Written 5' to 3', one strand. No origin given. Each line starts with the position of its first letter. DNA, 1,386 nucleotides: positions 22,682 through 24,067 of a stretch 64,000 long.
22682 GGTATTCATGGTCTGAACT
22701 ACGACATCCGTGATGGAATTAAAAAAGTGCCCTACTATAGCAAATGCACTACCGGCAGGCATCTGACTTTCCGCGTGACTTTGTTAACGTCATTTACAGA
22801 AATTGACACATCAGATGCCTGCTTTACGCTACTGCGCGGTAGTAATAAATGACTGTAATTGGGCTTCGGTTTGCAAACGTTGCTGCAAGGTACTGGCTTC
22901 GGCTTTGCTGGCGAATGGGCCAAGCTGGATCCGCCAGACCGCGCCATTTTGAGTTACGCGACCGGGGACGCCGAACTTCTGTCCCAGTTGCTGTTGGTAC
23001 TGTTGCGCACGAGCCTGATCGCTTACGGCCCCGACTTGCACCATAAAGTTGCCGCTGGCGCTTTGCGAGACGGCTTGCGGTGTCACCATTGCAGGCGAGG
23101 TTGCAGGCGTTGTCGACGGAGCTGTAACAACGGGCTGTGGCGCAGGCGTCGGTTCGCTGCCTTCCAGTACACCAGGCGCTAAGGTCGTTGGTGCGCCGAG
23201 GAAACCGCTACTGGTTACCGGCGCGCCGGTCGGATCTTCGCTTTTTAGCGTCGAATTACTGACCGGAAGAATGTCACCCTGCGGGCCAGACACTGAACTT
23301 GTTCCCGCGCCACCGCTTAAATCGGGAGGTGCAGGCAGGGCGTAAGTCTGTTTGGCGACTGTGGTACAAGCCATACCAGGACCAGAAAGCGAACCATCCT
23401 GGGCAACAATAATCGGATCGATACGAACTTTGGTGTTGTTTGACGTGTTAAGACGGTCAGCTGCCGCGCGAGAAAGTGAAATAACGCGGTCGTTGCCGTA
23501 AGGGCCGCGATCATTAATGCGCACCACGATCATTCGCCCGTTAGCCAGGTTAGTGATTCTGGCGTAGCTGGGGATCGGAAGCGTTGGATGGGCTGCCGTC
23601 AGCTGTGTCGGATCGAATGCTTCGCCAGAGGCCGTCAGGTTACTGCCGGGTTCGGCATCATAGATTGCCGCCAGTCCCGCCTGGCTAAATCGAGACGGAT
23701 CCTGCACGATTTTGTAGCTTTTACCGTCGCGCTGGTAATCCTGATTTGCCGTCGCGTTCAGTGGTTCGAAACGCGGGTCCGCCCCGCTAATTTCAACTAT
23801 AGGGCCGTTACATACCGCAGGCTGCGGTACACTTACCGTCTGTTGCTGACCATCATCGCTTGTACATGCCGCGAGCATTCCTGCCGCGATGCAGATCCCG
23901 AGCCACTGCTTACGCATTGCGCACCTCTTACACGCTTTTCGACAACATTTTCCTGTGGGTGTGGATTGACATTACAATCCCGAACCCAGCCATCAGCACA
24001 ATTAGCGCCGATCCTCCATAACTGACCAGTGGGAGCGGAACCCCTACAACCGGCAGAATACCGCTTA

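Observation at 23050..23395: Low-complexity Pro/Thr/Ser/Ala-rich linker inside rlpA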

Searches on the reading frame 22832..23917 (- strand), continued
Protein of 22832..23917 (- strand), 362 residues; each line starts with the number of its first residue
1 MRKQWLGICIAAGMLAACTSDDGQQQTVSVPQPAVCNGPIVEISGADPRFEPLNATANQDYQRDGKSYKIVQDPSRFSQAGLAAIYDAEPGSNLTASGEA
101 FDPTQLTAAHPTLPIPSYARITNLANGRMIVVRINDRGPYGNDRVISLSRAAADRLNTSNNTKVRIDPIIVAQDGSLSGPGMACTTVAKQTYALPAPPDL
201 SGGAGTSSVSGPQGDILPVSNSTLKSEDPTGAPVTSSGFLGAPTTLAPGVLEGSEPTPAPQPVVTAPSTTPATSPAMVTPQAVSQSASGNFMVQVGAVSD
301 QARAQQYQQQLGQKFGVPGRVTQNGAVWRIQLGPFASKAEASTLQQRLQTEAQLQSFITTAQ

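Call 34: predict_structure(alignment_id=A2)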
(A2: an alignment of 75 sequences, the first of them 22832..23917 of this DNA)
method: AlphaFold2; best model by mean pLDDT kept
length: 362 residues; sequences in the alignment: 75
mean_pLDDT: 80.5   pTM: 0.53
mean pLDDT of the five models: 80.5, 79.9, 79.6, 77.8, 77.1
residues with pLDDT >= 90: 197; 70-90: 44; 50-70: 99; < 50: 22
segments of 3 or more residues with pLDDT < 50: 240-242
pLDDT, mean of each block of 10 residues (from residue 1): 68 66 54 75 94 97 96 95 83 88 95 98 97 96 92 95 96 93 83 73 59 55 53 51 50 54 54 54 62 97 97 97 97 96 97 96 74
secondary structure, 60 per line:
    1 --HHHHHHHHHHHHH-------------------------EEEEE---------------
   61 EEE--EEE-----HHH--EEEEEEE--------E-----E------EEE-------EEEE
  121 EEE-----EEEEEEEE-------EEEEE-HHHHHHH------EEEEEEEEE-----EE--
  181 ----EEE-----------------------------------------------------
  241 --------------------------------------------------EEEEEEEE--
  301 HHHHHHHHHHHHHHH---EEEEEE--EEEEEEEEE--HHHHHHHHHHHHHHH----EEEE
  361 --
elements in order: H3-15 E41-45 E61-63 E66-68 E79-85 E107-109 E117-123 E129-136 E144-148 H150-156 E163-171 E185-187 E291-298 H301-315 E319-324 E327-335 H338-352 E357-360

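Call 44: list_cluster_members(proteins=[P0122, P0128, P0130, P0132, P0133, P0134, P0135, P0137, P0140, P0141])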
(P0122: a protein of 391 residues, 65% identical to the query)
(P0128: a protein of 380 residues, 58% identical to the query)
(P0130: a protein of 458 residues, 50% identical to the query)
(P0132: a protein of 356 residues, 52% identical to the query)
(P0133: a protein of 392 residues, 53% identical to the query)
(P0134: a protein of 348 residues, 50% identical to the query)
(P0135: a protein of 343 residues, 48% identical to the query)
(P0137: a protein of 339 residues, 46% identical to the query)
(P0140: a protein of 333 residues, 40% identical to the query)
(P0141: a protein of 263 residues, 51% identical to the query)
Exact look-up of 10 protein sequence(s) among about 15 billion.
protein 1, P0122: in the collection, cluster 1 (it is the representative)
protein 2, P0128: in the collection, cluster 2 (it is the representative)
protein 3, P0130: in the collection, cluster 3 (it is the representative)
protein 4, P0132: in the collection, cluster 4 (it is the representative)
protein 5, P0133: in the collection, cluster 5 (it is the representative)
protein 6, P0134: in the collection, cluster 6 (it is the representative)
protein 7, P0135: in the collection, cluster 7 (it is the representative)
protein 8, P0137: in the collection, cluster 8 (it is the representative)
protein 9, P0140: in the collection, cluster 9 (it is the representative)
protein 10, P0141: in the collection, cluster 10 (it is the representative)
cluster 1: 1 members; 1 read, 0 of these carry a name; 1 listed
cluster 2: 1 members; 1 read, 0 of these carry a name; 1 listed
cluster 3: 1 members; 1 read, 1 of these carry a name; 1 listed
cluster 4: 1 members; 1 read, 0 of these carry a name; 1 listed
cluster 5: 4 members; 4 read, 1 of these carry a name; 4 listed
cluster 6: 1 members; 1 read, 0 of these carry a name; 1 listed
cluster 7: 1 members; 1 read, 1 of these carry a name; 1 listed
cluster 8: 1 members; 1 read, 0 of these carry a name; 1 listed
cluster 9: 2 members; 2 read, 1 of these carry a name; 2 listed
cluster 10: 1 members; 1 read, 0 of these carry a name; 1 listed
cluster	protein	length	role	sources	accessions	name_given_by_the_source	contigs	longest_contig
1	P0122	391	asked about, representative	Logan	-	-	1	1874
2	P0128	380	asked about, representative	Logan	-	-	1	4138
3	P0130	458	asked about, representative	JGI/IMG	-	rare lipoprotein A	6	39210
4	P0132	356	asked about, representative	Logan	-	-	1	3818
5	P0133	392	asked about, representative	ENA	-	-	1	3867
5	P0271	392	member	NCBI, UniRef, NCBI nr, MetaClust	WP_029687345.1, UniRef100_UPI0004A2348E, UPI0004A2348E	endolytic peptidoglycan transglycosylase RlpA [Tatumella saanichensis] | endolytic peptidoglycan transglycosylase RlpA n=1 Tax=Tatumella saanichensis TaxID=480813 ... | status=active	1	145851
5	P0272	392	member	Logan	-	-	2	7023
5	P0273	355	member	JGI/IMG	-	-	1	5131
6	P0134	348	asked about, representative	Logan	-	-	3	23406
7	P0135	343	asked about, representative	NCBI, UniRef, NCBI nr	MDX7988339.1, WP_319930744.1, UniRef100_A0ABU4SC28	endolytic peptidoglycan transglycosylase RlpA [Xenorhabdus sp. 12] | Endolytic peptidoglycan transglycosylase RlpA n=1 Tax=Xenorhabdus santafensis ...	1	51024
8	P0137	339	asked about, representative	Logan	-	-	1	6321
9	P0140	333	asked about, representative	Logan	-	-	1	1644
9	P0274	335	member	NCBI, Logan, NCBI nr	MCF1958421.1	endolytic peptidoglycan transglycosylase RlpA [Escherichia coli]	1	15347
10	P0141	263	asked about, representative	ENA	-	-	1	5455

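Call 56: fold_search(model_id=the predicted structure, library=pdb)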
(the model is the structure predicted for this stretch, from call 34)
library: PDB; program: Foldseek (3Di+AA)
matches with E <= 10: 977; with E <= 0.001: 6
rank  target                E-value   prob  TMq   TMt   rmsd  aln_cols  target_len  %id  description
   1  4avr_A                9.8e-08  1.00  0.24  0.88   1.8        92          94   46  Crystal structure of the hypothetical protein Pa4485 from Pseudomonas aeruginosa (released 2013-01-09)
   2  8kea_A                4.2e-07  1.00  0.25  0.11  11.7       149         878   30  Cyanophage A-1(L) baseplate-initiators (released 2024-04-10)
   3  1x60_MODEL_1_A        3.0e-04  1.00  0.19  0.76   3.3        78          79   28  Solution structure of the peptidoglycan binding domain of B. subtilis cell wall lytic enzyme CwlC (released 2005-08-09)
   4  6fpg_D                4.5e-04  1.00  0.24  0.53   4.5       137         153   15  Structure of the Ustilago maydis chorismate mutase 1 in complex with a Zea mays kiwellin (released 2019-01-16)
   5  6fpg_H                4.7e-04  1.00  0.24  0.53  12.4       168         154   16  Structure of the Ustilago maydis chorismate mutase 1 in complex with a Zea mays kiwellin (released 2019-01-16)
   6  6fpg_I                7.4e-04  1.00  0.23  0.50   4.7       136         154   14  Structure of the Ustilago maydis chorismate mutase 1 in complex with a Zea mays kiwellin (released 2019-01-16)
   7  6ztg_MODEL_1_A        1.9e-03  1.00  0.16  0.27  23.6       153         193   24  Spor protein DedD (released 2020-11-11)
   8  6i09_A                3.0e-03  1.00  0.18  0.75   2.5        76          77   22  Crystal structure of RlpA SPOR domain from Pseudomonas aeruginosa in complex with denuded glycan obtained by soaking (released 2019-11-13)
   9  9ce9_MODEL_1_A        3.4e-03  1.00  0.22  0.68   3.1       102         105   15  Solution NMR structure of the fungal loosenin PcaLOOL12 from Phanerochaete carnosa (released 2024-07-10)
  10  6i05                  3.6e-03  1.00  0.18  0.74   2.5        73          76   23  Crystal structure of RlpA SPOR domain from Pseudomonas aeruginosa (released 2019-11-13)
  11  5ntb_A                3.8e-03  1.00  0.22  0.64   3.5       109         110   21  Streptomyces papain inhibitor (SPI) (released 2018-03-07)
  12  4rjv_C                1.9e-02  0.99  0.13  0.41   5.5        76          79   20  Crystal Structure of a De Novo Designed Ferredoxin Fold, Northeast Structural Genomics Consortium (NESG) Target OR461 (released 2014-10-22)
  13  4rjv_B                2.4e-02  0.98  0.14  0.43   5.3        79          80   18  Crystal Structure of a De Novo Designed Ferredoxin Fold, Northeast Structural Genomics Consortium (NESG) Target OR461 (released 2014-10-22)
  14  6zv9_A                2.4e-02  0.98  0.13  0.23   5.7        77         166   18  Terbium(III)-bound de novo TIM barrel-ferredoxin fold fusion dimer with 4-glutamate binding site and tryptophan antenn (released 2020-11-25)
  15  6wxp_C                3.2e-02  0.96  0.13  0.25   5.5        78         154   17  De novo TIM barrel-ferredoxin fold fusion homodimer with 4-glutamate centre TFD-EE (released 2020-11-25)
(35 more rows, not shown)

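Call 59: predict_structure(alignment_id=A3)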
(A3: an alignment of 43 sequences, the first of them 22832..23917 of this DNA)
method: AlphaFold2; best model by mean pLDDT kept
length: 362 residues; sequences in the alignment: 43
mean_pLDDT: 67.9   pTM: 0.46
mean pLDDT of the five models: 67.9, 66.9, 66.7, 64.5, 64.3
residues with pLDDT >= 90: 97; 70-90: 116; 50-70: 25; < 50: 124
segments of 3 or more residues with pLDDT < 50: 1-33, 202-287
pLDDT, mean of each block of 10 residues (from residue 1): 38 37 33 59 90 91 91 93 77 76 89 95 95 90 89 91 95 91 80 54 37 34 38 34 37 33 32 30 42 83 86 84 81 82 81 76 53
secondary structure, 60 per line:
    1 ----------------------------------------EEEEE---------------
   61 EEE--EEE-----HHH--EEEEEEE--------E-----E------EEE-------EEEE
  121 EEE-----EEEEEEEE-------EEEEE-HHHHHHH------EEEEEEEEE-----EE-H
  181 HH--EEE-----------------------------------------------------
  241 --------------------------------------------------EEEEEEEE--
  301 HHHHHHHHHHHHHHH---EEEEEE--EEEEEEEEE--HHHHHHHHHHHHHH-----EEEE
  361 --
elements in order: E41-45 E61-63 E66-68 E79-85 E107-109 E117-123 E129-136 E144-148 H150-156 E163-171 E185-187 E291-298 H301-315 E319-324 E327-335 H338-351 E357-360

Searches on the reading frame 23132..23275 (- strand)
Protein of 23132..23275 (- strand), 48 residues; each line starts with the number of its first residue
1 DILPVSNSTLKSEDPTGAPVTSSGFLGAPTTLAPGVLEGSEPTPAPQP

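Call 49: search_solved_structures(query=window:23132-23275:-, max_evalue=10)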
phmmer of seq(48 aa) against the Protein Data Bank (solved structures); distinct sequences matched with E-value up to 10: 0.
